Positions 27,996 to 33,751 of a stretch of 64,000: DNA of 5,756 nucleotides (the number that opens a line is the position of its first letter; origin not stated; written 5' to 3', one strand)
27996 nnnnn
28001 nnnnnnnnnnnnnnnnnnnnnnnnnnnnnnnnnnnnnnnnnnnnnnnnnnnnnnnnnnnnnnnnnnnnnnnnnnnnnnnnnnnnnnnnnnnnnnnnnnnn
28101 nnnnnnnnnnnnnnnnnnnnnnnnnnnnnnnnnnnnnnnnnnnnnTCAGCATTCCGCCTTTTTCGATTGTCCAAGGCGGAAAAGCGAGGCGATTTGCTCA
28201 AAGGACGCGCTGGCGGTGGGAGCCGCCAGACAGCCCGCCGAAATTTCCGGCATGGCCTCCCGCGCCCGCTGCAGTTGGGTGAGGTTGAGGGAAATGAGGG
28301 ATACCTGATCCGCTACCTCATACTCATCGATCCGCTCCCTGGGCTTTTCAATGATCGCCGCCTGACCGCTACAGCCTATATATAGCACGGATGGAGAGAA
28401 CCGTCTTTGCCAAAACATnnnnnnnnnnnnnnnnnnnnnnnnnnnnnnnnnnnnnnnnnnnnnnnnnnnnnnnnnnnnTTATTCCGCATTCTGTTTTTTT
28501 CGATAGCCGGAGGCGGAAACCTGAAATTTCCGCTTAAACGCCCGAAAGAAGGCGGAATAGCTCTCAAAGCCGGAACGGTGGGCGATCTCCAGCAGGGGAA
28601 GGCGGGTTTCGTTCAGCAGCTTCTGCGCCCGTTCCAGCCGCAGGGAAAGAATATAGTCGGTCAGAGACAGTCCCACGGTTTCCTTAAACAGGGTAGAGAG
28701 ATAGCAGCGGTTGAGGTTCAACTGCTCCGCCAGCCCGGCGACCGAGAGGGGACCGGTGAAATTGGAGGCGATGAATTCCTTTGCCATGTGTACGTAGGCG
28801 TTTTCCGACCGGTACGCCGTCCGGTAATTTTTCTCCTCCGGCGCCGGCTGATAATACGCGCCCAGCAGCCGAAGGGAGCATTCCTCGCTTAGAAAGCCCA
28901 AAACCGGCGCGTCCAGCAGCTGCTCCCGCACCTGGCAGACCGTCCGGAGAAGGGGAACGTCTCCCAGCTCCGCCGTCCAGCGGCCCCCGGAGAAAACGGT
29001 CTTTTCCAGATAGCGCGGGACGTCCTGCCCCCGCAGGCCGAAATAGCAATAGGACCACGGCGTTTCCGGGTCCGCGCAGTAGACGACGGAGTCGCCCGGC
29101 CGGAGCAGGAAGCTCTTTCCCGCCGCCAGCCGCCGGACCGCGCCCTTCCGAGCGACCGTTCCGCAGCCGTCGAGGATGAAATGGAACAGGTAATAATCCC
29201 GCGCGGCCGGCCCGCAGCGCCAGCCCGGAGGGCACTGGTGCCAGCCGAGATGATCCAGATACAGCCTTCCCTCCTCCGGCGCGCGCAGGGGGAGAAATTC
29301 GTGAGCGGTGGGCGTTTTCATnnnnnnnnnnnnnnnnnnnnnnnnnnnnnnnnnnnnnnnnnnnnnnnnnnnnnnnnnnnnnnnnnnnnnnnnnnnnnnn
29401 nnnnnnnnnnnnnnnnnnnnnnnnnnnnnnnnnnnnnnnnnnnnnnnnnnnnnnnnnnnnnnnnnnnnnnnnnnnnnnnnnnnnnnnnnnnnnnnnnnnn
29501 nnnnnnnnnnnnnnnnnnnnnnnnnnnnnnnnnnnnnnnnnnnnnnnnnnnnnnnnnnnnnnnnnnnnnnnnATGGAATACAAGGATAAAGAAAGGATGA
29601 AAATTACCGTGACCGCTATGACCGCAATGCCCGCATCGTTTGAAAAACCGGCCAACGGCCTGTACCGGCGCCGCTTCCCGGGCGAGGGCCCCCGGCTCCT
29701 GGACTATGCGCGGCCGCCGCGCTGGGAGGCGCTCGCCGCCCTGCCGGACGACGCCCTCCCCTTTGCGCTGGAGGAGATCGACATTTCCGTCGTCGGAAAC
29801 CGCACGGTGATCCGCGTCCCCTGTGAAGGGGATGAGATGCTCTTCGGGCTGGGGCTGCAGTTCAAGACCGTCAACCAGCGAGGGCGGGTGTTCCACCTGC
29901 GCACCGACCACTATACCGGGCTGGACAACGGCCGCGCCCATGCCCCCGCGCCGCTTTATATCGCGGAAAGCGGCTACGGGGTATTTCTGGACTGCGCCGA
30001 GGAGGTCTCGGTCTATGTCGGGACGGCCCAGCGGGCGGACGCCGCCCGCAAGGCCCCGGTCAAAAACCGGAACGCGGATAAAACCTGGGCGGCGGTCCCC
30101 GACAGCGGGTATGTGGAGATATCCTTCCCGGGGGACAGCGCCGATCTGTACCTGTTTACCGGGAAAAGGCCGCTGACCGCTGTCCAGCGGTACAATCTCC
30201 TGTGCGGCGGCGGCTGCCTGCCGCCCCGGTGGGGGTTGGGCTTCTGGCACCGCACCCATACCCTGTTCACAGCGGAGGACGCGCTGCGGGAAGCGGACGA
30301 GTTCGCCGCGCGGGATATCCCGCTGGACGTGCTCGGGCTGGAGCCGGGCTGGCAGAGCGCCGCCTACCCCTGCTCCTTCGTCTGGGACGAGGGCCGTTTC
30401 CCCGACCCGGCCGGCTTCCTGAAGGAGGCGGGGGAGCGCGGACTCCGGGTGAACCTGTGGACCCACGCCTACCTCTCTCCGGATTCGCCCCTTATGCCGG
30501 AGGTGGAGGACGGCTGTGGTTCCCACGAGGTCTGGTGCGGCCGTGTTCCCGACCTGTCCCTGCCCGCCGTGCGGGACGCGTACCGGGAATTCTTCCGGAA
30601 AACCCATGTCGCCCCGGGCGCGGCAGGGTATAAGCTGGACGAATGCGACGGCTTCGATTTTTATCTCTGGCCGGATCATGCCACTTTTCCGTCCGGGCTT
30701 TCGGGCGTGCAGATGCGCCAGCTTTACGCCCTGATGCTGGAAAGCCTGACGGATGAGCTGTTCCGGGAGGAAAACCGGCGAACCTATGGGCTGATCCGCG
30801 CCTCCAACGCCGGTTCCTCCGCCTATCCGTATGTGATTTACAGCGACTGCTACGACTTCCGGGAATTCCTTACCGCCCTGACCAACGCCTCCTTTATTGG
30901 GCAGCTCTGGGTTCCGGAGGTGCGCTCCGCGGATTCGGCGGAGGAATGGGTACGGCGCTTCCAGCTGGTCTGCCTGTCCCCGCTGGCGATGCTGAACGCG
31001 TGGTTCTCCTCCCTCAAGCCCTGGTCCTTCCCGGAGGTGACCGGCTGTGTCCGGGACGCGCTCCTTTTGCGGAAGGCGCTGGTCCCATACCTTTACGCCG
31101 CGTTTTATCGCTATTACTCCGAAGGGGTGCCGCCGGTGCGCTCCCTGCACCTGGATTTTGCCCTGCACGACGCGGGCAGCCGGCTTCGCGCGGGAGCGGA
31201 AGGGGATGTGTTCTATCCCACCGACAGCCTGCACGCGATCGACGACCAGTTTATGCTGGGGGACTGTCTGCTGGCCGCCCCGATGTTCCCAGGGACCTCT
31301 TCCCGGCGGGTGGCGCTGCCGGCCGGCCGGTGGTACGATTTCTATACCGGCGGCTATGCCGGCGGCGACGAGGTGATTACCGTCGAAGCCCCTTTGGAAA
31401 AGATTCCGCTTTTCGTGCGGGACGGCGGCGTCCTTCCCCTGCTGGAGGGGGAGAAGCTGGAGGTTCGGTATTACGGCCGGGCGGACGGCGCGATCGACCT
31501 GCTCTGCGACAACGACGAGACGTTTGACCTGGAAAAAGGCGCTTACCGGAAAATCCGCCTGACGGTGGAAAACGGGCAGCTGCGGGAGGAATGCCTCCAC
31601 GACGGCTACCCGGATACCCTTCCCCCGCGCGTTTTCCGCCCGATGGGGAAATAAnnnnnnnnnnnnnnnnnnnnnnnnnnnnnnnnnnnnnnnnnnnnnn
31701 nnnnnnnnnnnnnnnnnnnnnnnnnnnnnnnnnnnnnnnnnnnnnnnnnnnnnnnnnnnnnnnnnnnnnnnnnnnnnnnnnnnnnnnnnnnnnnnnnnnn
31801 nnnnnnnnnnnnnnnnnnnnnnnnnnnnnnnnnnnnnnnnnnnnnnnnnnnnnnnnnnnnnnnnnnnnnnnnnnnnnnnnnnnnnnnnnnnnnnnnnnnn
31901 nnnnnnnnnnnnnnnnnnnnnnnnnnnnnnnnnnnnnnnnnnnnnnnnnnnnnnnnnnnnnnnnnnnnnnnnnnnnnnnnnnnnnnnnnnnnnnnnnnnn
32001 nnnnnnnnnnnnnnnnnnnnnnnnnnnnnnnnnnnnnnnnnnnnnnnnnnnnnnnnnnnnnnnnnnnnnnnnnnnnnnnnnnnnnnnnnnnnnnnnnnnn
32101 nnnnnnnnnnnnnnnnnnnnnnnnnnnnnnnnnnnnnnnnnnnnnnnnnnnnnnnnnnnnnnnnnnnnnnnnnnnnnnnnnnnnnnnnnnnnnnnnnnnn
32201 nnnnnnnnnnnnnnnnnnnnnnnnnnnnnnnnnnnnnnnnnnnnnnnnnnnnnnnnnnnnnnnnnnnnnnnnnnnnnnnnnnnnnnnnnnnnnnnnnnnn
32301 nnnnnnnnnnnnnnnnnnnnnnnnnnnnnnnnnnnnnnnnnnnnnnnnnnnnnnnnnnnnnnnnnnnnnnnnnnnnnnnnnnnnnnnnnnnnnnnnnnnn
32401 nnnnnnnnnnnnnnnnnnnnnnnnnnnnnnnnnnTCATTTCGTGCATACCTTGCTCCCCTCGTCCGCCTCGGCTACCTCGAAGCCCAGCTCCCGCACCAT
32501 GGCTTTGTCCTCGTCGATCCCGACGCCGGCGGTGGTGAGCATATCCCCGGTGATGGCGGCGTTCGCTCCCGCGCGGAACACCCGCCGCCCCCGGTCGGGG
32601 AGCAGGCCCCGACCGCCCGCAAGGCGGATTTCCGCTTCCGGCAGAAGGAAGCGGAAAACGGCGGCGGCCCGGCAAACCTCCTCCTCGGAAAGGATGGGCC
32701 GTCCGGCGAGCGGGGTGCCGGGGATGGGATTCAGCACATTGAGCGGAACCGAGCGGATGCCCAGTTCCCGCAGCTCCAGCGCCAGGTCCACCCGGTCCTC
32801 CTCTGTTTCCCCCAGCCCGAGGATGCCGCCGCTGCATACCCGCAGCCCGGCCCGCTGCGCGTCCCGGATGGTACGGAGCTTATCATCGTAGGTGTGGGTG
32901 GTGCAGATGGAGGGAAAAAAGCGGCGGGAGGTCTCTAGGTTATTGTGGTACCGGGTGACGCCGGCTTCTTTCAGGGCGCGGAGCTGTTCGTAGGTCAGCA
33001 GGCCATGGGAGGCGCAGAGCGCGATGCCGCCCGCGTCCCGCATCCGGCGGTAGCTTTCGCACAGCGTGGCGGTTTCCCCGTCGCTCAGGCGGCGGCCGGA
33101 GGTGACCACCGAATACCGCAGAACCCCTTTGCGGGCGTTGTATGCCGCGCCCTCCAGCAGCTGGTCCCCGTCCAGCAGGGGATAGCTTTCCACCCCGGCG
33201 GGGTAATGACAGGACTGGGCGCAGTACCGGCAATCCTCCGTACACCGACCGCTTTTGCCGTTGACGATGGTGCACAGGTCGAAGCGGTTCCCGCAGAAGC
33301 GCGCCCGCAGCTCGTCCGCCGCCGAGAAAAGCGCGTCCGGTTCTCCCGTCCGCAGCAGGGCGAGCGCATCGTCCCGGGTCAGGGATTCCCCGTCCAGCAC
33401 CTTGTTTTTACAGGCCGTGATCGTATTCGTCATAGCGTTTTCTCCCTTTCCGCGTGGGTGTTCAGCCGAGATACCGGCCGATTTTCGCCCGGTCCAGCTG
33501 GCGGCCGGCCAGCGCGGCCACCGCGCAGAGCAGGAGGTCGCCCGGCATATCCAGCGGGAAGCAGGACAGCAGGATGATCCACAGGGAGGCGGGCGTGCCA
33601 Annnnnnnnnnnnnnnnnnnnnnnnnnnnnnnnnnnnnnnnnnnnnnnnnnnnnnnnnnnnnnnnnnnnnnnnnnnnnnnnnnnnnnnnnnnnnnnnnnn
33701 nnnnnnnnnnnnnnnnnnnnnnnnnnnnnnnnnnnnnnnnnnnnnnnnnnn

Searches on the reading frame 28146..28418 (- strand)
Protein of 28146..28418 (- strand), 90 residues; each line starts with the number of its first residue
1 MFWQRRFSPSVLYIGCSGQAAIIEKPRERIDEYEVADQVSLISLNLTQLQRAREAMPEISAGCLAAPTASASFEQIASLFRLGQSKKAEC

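Call 13: search_protein_families(library=pfam, proteins=[window:28146-28418:-], max_evalue=0.001)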
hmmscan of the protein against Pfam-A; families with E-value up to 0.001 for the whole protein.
window:28146-28418:- (90 aa): 0 families

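Call 78: search_protein_families(library=pfam, proteins=[window:28146-28418:-], max_evalue=0.1)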
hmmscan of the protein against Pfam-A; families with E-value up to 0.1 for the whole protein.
window:28146-28418:- (90 aa): 1 family
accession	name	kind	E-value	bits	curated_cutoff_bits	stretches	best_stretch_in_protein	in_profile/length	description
PF08495.15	FIST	-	0.035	14.4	23.2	1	4-58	21-68/189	FIST N domain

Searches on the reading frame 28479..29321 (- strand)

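Call 13: search_protein_families(library=pfam, proteins=[window:28479-29321:-], max_evalue=0.001)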
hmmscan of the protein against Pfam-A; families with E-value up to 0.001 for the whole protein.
window:28479-29321:- (280 aa): 3 families
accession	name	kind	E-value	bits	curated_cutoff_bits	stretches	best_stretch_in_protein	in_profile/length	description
PF12833.13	HTH_18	-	4e-21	75.5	33.6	1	197-275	1-79/80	Helix-turn-helix domain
PF02311.25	AraC_binding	-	7.9e-14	52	21.1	1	25-108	5-88/135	AraC-like ligand binding domain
PF00165.29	HTH_AraC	-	3.6e-13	49.7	26.6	2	184-224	1-41/42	Bacterial regulatory helix-turn-helix proteins, AraC family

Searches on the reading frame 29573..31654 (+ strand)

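Call 13: search_protein_families(library=pfam, proteins=[window:29573-31654:+], max_evalue=0.001)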
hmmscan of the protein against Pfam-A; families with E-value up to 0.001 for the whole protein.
window:29573-31654:+ (693 aa): 3 families
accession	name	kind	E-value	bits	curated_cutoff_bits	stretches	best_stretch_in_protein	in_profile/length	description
PF01055.32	Glyco_hydro_31_2nd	-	1.3e-35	123.8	23.5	1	216-509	3-327/328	Glycosyl hydrolases family 31 TIM-barrel domain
PF21365.3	Glyco_hydro_31_3rd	-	1.5e-19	70.7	24.4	1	548-621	12-87/87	Glycosyl hydrolase family 31 C-terminal domain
PF13802.12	Gal_mutarotas_2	-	1.5e-06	29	27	1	81-147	111-183/184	Glycosyl hydrolase 31 N-terminal galactose mutarotase-like domain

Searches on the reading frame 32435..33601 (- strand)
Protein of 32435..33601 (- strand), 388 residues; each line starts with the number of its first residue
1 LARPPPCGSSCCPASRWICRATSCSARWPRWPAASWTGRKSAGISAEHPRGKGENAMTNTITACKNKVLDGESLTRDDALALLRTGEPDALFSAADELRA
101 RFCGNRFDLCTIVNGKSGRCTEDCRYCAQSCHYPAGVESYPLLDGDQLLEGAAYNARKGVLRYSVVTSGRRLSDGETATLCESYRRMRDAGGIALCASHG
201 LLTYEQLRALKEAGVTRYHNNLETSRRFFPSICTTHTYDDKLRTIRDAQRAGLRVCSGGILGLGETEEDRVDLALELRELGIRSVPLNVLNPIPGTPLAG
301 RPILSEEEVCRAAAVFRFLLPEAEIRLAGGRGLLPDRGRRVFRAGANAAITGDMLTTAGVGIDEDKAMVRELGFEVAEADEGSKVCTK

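Call 14: search_protein_families(library=pfam, proteins=[window:32435-33601:-], max_evalue=0.001)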
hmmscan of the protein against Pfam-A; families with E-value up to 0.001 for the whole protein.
window:32435-33601:- (388 aa): 2 families
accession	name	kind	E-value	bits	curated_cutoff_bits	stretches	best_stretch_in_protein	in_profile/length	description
PF06968.18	BATS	-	7e-25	87.5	22.2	1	286-375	1-88/88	Biotin and Thiamin Synthesis associated domain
PF04055.27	Radical_SAM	-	8e-24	85.1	29.5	1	118-274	5-163/166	Radical SAM superfamily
